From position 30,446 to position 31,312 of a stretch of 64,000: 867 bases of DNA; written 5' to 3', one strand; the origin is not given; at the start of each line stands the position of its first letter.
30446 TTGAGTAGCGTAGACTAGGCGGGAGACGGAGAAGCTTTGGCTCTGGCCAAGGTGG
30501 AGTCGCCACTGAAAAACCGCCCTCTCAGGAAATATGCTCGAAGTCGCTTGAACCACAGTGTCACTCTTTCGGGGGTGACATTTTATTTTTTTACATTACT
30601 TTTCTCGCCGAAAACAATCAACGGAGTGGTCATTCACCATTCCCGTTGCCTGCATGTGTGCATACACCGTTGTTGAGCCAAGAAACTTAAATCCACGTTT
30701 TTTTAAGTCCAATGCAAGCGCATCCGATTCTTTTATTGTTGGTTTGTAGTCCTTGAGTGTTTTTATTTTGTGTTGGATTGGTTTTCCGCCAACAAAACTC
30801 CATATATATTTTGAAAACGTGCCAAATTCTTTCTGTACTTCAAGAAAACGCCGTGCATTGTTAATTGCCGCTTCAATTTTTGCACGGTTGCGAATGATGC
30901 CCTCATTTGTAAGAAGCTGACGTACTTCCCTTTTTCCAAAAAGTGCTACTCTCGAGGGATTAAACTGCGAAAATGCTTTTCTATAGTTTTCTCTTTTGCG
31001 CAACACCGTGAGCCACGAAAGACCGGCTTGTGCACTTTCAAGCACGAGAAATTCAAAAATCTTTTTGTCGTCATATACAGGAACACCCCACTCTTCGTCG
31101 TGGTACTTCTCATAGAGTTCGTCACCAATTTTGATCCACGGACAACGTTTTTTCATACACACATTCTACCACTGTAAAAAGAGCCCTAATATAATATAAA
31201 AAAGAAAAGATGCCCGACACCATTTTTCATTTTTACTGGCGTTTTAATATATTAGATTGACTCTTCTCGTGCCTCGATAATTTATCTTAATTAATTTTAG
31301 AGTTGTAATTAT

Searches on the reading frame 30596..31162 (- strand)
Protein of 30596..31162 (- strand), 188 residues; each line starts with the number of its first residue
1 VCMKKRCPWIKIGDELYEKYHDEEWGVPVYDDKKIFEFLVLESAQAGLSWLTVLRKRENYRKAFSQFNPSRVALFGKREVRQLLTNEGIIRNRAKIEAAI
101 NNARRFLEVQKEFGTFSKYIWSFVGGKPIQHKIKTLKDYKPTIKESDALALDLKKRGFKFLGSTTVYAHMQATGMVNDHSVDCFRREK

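Call 10: search_protein_families(library=pfam, proteins=[window:30596-31162:-])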
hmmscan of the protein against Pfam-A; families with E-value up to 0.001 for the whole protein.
window:30596-31162:- (188 aa): 1 family
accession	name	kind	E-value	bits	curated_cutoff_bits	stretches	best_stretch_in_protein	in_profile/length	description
PF03352.18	Adenine_glyco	-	2.8e-79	265.5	25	1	9-185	1-176/177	Methyladenine glycosylase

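Call 11: search_protein_families(library=ncbifam, proteins=[window:30596-31162:-])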
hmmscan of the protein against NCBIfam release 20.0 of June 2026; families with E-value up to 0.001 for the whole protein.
window:30596-31162:- (188 aa): 2 families
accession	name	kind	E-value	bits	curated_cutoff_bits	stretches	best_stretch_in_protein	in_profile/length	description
TIGR00624.1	tag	subfamily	1.8e-68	229.7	232.5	1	5-185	1-178/179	DNA-3-methyladenine glycosylase I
NF007678.0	PRK10353.1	equivalog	1.5e-63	213.6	349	1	5-184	2-180/189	DNA-3-methyladenine glycosylase I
